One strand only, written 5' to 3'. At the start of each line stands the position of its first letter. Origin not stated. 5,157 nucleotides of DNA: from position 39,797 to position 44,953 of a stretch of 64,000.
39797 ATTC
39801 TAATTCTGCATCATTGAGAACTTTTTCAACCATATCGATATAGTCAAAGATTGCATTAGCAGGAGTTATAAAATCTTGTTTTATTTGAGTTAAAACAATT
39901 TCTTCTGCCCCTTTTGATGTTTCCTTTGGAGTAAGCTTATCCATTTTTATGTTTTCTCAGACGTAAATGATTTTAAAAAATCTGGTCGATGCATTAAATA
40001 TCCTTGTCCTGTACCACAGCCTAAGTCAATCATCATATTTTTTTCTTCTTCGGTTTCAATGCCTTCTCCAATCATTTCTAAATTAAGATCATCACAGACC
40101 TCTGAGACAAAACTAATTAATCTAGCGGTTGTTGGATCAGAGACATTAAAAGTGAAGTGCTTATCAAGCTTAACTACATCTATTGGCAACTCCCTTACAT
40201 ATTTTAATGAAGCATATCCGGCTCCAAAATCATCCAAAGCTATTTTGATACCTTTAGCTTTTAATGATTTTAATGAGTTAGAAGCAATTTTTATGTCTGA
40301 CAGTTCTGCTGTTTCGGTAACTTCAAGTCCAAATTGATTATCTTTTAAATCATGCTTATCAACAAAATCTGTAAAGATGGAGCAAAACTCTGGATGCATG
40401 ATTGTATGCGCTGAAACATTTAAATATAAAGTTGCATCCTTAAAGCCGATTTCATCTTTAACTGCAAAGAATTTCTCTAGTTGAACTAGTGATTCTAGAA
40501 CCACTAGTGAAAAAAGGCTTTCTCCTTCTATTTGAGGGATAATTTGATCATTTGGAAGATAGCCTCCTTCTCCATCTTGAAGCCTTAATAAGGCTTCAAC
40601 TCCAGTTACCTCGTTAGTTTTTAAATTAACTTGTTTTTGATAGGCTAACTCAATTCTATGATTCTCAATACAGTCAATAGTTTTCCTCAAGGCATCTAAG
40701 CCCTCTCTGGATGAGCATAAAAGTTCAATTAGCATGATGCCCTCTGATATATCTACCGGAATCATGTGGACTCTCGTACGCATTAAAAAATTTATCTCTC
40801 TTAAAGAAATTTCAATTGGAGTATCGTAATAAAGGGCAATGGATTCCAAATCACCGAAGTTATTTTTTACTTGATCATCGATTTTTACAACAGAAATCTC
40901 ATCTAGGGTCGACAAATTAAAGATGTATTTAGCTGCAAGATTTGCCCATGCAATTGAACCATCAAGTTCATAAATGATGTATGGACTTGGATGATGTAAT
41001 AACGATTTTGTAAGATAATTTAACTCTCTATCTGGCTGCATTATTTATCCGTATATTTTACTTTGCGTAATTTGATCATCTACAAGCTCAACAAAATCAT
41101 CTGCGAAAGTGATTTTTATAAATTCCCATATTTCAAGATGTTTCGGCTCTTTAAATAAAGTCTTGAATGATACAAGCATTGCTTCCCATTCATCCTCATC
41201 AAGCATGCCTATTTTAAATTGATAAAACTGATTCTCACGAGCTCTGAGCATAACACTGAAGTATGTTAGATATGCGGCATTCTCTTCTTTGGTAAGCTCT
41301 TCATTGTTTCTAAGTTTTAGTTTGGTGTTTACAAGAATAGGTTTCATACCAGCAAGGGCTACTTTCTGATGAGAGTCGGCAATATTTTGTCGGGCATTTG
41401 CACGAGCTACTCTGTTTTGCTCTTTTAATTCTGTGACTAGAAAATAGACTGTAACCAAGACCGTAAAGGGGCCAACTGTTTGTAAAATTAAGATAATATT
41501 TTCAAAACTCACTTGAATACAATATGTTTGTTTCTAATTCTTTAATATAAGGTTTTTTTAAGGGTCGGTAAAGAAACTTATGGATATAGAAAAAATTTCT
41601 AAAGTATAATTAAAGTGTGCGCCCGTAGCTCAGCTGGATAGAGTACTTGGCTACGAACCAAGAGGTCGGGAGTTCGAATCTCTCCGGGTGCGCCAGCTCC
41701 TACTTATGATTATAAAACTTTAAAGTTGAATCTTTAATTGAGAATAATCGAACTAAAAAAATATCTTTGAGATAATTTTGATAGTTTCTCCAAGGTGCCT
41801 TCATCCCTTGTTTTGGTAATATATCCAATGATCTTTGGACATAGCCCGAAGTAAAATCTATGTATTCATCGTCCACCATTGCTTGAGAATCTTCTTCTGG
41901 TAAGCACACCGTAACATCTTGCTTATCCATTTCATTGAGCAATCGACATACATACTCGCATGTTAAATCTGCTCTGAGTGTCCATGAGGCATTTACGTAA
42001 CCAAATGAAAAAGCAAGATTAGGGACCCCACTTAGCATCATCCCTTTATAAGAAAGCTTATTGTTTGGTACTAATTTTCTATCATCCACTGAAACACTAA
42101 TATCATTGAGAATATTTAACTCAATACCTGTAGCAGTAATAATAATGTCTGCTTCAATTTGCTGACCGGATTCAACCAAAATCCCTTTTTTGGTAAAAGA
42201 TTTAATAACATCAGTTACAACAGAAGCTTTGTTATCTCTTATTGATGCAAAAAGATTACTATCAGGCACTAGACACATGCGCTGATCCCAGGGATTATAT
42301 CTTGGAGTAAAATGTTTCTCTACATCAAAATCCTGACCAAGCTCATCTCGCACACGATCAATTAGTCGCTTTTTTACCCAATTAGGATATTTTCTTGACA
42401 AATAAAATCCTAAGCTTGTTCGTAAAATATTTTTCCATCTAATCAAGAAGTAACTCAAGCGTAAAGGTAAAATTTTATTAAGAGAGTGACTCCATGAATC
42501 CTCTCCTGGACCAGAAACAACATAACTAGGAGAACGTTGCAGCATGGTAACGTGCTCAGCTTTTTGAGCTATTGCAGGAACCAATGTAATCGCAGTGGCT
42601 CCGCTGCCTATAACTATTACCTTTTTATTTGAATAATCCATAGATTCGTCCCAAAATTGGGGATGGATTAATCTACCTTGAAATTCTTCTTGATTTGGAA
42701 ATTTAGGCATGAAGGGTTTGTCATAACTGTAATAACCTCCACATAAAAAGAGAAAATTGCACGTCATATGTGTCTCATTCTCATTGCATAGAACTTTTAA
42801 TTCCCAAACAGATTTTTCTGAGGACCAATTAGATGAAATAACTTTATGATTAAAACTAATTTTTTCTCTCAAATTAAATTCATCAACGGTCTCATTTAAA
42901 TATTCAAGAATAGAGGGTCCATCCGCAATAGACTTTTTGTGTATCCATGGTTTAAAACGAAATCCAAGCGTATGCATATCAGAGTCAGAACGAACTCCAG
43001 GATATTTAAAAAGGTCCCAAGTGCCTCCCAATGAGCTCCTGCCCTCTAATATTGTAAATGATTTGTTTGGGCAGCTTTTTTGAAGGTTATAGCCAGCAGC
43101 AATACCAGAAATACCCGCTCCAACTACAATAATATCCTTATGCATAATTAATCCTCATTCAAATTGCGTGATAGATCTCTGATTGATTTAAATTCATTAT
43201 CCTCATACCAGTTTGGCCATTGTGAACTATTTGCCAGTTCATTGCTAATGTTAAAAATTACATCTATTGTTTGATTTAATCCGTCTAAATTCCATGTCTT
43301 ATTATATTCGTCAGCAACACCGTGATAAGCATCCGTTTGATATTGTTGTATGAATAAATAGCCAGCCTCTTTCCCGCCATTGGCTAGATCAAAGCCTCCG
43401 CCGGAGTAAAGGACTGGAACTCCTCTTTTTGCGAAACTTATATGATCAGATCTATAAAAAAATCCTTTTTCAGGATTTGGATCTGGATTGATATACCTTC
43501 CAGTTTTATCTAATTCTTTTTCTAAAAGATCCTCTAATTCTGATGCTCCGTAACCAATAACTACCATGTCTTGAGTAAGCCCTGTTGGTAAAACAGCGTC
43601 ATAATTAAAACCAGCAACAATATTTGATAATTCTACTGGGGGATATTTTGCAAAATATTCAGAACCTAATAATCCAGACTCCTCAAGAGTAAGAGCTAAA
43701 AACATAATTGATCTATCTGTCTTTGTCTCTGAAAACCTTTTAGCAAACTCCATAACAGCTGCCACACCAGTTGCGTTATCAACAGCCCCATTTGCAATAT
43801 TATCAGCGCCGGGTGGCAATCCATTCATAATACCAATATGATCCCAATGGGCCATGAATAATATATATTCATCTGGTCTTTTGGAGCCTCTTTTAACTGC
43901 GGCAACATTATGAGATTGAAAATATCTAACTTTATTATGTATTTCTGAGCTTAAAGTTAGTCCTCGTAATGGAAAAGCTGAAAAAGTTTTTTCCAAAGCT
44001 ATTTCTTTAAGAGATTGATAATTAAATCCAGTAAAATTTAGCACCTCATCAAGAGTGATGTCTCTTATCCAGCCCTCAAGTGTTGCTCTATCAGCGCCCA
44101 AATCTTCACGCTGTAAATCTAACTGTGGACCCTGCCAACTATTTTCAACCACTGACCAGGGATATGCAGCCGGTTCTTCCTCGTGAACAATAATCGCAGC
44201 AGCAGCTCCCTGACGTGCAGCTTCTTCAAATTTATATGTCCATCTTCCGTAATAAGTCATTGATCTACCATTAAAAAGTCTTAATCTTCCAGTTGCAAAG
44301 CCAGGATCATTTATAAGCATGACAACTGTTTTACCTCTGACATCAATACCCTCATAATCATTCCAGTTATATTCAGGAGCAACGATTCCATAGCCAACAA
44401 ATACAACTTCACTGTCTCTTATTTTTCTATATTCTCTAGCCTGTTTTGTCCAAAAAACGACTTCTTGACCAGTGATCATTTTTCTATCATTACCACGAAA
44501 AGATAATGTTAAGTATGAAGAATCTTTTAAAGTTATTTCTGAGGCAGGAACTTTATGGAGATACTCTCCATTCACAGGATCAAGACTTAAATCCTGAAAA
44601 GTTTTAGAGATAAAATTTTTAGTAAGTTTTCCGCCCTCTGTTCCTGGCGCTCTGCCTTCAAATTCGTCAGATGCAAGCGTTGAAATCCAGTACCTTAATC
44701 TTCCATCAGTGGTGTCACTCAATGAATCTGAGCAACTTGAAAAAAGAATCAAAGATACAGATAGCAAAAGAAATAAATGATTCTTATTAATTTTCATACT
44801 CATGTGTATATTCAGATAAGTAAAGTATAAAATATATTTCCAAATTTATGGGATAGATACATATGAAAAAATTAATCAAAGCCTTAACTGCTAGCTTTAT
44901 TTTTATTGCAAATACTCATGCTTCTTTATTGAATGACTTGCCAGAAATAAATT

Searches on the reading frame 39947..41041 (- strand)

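Call 42: search_protein_families(library=pfam, proteins=[window:39947-41041:-], max_evalue=0.001)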
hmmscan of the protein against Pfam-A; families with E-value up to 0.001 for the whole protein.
window:39947-41041:- (364 aa): 1 family
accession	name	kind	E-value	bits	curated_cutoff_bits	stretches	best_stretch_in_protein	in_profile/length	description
PF00563.25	EAL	-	9.7e-52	176.1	31.3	1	118-353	4-236/236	EAL domain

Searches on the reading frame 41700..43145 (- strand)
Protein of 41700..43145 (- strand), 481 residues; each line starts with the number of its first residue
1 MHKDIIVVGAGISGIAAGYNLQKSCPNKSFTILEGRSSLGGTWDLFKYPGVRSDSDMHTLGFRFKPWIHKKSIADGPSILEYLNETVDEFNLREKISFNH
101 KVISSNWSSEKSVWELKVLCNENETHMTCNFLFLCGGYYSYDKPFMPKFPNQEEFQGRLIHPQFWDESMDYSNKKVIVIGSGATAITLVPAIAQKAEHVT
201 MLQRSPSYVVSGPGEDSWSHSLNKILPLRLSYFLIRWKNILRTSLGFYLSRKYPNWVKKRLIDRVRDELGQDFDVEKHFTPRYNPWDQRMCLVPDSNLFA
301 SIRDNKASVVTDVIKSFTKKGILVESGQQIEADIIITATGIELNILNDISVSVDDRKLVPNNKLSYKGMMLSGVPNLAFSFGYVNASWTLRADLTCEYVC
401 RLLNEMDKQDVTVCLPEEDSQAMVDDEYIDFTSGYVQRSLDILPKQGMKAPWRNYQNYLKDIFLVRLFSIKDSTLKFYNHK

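Call 42: search_protein_families(library=pfam, proteins=[window:41700-43145:-], max_evalue=0.001)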
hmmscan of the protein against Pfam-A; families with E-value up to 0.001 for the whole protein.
window:41700-43145:- (481 aa): 8 families
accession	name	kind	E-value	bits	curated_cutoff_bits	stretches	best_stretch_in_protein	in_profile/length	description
PF00743.25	FMO-like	-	1.3e-17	63.9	22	1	78-354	85-345/532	Flavin-binding monooxygenase-like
PF13738.12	Pyr_redox_3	-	7.7e-13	48.8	30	1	6-207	1-198/305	Pyridine nucleotide-disulphide oxidoreductase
PF07992.20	Pyr_redox_2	-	3.6e-11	43.5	26.1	1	3-208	1-177/291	Pyridine nucleotide-disulphide oxidoreductase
PF13450.12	NAD_binding_8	-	1.3e-10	41.9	21.9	1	7-60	1-52/68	NAD(P)-binding Rossmann-like domain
PF01946.23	Thi4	-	1.2e-08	35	26.2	1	2-43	17-58/235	Thi4 family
PF01266.30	DAO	-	2e-05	24.7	27.9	0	4-42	1-38/353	FAD dependent oxidoreductase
PF13434.12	Lys_Orn_oxgnase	-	2.2e-05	24.2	21.3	1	91-209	107-226/339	L-lysine 6-monooxygenase/L-ornithine 5-monooxygenase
PF00070.33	Pyr_redox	-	0.00055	20.8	22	0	175-207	1-33/82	Pyridine nucleotide-disulphide oxidoreductase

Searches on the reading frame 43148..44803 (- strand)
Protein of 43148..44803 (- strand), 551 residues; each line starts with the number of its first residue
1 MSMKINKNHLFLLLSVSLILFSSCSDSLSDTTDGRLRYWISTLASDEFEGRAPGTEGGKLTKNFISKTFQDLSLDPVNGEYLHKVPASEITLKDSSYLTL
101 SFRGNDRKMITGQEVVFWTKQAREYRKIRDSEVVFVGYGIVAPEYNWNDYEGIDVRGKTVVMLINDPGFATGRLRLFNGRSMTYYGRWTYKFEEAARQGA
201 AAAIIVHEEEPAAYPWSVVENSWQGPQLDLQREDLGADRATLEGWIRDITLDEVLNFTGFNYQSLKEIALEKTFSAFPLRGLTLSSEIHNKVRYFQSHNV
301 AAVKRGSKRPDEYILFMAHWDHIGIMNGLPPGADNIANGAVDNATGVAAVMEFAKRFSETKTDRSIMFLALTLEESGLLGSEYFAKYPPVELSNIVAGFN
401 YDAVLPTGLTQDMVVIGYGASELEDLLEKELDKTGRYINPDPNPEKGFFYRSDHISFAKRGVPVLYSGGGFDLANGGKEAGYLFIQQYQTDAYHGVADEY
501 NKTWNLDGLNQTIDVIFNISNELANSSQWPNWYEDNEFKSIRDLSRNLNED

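Call 42: search_protein_families(library=pfam, proteins=[window:43148-44803:-], max_evalue=0.001)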
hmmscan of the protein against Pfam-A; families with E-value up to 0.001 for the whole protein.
window:43148-44803:- (551 aa): 3 families
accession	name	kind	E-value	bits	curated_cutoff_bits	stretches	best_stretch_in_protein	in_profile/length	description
PF04389.22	Peptidase_M28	-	7.4e-42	143.7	21.3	1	299-517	1-190/193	Peptidase family M28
PF05343.19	Peptidase_M42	-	7.2e-06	25.7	23.2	0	335-387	127-179/292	M42 glutamyl aminopeptidase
PF01546.33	Peptidase_M20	-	0.00045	20.6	24.6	1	337-410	30-104/206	Peptidase family M20/M25/M40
